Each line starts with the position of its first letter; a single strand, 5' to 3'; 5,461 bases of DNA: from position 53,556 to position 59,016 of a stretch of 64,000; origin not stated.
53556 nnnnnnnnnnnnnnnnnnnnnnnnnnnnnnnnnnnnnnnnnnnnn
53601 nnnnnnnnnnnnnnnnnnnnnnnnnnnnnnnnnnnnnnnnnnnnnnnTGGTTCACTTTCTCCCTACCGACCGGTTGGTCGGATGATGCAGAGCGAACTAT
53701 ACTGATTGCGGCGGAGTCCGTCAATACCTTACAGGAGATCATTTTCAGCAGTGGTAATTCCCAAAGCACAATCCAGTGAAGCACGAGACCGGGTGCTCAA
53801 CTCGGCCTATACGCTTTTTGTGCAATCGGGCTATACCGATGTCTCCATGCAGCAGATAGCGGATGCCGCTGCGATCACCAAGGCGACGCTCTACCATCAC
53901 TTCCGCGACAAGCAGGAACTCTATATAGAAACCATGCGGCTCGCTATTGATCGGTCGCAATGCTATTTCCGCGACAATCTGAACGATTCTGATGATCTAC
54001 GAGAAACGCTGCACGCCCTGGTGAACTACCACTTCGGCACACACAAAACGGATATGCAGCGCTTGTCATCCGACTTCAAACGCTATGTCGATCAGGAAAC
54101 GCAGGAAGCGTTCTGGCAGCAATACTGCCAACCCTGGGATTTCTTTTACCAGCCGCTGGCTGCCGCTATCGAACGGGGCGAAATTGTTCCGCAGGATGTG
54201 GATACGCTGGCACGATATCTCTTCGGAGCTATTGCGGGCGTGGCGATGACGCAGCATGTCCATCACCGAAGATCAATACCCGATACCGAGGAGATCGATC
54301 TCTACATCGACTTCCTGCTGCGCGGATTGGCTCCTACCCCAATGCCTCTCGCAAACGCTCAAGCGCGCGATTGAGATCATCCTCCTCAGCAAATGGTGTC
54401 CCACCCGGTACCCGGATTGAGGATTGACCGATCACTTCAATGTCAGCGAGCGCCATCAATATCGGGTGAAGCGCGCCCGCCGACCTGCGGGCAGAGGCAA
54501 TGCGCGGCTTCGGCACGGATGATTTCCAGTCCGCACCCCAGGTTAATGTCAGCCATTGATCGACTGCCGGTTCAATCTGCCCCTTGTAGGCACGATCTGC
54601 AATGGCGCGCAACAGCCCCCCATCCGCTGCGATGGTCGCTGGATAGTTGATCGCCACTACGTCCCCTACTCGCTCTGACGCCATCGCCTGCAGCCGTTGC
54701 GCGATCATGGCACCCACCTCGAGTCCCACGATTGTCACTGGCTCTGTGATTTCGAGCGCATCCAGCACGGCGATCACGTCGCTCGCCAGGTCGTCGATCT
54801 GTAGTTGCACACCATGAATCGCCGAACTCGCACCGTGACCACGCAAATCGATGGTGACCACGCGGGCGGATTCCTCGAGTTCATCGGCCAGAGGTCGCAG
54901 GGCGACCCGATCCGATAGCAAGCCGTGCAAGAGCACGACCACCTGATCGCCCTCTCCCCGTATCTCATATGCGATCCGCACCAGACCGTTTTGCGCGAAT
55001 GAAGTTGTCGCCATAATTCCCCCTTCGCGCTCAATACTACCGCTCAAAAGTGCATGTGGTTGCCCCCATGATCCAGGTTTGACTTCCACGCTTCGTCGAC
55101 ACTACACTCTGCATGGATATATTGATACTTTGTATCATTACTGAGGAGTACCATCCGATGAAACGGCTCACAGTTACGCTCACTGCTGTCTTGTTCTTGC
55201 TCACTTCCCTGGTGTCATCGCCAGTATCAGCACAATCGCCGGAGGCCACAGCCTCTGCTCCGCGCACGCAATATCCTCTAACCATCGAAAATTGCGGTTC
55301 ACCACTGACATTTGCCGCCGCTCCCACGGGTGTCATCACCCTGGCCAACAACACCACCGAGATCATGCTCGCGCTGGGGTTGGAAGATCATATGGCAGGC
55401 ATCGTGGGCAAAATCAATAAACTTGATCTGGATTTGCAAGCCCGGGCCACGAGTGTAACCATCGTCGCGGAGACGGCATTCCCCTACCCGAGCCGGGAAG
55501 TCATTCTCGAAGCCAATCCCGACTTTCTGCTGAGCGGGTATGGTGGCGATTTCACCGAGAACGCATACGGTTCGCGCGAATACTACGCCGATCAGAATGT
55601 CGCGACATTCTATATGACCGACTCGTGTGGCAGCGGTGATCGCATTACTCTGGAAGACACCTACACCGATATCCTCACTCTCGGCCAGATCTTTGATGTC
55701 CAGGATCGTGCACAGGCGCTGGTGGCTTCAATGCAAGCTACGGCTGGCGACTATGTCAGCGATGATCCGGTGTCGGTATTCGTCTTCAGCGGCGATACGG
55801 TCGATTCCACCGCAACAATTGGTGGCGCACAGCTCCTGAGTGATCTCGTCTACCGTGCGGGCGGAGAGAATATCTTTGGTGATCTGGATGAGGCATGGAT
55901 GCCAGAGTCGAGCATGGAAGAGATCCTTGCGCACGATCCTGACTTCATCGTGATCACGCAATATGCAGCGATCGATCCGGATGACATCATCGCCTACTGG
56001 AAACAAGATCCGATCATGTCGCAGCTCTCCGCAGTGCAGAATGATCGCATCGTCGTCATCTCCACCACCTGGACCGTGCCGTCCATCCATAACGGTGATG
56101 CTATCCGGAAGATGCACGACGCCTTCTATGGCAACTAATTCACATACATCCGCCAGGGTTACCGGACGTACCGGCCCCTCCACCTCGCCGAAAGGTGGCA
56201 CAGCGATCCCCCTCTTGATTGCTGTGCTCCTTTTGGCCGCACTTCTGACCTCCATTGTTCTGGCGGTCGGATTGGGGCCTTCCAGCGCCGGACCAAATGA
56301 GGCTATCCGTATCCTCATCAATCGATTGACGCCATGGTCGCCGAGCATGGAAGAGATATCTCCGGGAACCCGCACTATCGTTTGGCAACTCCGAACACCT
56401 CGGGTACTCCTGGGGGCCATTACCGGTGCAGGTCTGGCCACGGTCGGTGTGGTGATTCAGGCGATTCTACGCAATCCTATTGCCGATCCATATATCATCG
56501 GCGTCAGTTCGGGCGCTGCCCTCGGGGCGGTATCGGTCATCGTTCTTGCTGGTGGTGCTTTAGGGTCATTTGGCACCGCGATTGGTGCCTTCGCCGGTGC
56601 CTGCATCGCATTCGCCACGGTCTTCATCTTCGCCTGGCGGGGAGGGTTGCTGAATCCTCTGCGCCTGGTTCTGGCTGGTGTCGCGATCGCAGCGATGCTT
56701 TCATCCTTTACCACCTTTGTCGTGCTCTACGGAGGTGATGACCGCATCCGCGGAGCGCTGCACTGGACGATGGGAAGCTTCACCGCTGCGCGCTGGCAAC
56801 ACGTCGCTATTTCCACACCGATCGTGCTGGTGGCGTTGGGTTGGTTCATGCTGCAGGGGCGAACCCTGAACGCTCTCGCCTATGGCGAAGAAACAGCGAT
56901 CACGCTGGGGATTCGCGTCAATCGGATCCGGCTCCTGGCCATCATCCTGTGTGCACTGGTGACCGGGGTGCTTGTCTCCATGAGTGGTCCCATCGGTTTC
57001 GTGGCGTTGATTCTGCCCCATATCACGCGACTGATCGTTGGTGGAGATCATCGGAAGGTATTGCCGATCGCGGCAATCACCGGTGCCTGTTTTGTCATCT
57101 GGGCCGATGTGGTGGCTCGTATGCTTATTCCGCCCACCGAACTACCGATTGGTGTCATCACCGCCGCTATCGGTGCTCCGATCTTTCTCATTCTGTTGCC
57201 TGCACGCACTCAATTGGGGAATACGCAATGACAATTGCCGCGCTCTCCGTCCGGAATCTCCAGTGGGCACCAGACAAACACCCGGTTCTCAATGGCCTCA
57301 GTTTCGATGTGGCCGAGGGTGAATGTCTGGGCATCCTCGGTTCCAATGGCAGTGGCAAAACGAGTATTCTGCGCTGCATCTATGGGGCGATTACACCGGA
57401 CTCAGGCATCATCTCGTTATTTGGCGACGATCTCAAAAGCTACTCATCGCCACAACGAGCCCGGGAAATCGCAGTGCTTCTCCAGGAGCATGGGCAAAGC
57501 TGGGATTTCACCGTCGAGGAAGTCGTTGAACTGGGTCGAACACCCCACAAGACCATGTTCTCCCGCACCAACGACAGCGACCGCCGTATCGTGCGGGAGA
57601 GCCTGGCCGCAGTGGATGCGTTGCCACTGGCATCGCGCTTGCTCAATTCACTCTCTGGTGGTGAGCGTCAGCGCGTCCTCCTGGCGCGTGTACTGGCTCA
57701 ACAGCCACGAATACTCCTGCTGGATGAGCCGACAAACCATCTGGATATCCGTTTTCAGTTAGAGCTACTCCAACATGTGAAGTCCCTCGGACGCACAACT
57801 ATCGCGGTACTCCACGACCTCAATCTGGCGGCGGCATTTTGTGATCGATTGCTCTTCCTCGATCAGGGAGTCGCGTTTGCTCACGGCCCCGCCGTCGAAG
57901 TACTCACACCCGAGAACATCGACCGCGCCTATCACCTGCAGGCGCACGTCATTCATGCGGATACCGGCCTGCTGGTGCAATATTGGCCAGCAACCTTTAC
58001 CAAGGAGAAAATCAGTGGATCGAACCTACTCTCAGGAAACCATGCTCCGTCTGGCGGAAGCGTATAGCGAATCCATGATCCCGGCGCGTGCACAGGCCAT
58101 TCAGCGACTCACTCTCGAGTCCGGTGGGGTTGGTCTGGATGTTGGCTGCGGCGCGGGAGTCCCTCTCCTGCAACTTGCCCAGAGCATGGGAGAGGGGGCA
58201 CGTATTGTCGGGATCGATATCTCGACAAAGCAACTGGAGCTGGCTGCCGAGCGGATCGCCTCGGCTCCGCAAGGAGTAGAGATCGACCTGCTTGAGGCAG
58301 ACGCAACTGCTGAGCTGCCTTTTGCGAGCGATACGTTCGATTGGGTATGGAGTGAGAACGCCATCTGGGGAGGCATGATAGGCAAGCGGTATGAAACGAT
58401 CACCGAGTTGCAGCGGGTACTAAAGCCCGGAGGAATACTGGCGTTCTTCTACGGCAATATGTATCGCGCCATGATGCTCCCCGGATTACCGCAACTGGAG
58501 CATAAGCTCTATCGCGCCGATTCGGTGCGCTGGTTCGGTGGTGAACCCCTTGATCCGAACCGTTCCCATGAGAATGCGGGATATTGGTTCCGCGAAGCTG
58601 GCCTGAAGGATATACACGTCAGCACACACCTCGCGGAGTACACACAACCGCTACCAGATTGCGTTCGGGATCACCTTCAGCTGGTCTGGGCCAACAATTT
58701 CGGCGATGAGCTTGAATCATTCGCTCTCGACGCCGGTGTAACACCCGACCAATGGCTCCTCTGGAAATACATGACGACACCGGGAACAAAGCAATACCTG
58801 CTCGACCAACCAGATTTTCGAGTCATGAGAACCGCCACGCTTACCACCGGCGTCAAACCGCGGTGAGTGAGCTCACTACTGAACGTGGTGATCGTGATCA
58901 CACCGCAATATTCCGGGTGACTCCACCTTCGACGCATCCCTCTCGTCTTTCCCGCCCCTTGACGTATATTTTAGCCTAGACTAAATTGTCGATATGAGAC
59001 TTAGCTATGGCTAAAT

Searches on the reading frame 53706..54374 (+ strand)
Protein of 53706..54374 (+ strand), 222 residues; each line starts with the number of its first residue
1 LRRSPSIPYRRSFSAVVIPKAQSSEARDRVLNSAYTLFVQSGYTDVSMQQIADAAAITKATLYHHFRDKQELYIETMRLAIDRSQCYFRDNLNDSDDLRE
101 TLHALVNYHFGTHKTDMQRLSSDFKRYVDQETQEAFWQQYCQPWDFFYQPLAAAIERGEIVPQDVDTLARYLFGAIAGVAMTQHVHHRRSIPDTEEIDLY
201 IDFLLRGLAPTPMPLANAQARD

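Call 47: search_protein_families(library=pfam, proteins=[window:53706-54374:+], max_evalue=0.0001)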
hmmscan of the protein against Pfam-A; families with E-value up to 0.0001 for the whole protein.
window:53706-54374:+ (222 aa): 2 families
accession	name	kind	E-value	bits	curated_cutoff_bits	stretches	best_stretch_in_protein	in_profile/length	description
PF00440.29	TetR_N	-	7.8e-15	54.8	24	1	31-75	2-46/47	Bacterial regulatory proteins, tetR family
PF16859.10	TetR_C_11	-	5.2e-06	27.2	32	1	93-178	2-92/113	Tetracyclin repressor-like, C-terminal domain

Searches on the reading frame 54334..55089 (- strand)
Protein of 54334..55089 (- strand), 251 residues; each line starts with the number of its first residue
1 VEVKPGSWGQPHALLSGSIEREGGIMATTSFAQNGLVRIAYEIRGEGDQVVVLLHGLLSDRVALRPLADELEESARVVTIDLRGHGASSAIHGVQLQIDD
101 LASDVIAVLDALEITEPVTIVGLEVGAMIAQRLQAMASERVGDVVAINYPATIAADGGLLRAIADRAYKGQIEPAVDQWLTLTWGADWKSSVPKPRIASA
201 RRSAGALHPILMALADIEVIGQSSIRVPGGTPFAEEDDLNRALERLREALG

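Call 47: search_protein_families(library=pfam, proteins=[window:54334-55089:-], max_evalue=0.0001)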
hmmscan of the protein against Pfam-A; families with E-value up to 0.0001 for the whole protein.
window:54334-55089:- (251 aa): 3 families
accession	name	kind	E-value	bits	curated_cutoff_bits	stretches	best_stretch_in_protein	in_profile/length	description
PF00561.26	Abhydrolase_1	-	2e-13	51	25.8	1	50-149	2-102/245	alpha/beta hydrolase fold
PF12697.13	Abhydrolase_6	-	2.5e-10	41.8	26.3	1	51-193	1-135/217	Alpha/beta hydrolase family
PF12146.15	Hydrolase_4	-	1e-09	38.5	27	1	48-144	4-104/239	Serine aminopeptidase, S33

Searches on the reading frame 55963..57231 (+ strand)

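Call 47: search_protein_families(library=pfam, proteins=[window:55963-57231:+], max_evalue=0.0001)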
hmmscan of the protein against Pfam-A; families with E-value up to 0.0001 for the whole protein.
window:55963-57231:+ (422 aa): 1 family
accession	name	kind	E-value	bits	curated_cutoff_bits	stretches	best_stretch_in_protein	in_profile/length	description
PF01032.23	FecCD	-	2e-92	310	26.5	1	94-412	2-309/311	FecCD transport family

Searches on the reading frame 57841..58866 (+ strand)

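Call 47: search_protein_families(library=pfam, proteins=[window:57841-58866:+], max_evalue=0.0001)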
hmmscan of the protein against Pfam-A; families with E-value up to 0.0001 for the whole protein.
window:57841-58866:+ (341 aa): 8 families
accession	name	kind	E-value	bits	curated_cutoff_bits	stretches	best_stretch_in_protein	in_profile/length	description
PF08241.18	Methyltransf_11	-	8.8e-20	71.6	21.2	1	99-202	1-95/95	Methyltransferase domain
PF13649.12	Methyltransf_25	-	1.8e-19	70.7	27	1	99-198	2-97/97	Methyltransferase domain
PF13847.12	Methyltransf_31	-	1.5e-18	67.4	27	1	94-209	3-114/145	Methyltransferase domain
PF08242.18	Methyltransf_12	-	4e-12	47.2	30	1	99-200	1-98/98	Methyltransferase domain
PF01209.24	Ubie_methyltran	-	3e-11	43.6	20.1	1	93-201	46-150/233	ubiE/COQ5 methyltransferase family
PF02353.26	CMAS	-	4.5e-06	26.6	27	1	84-200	52-162/273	Mycolic acid cyclopropane synthetase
PF13489.12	Methyltransf_23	-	9.2e-06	25.9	27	1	84-202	10-116/164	Methyltransferase domain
PF01135.25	PCMT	-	6.9e-05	23.1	20.3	0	66-141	45-120/210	Protein-L-isoaspartate(D-aspartate) O-methyltransferase (PCMT)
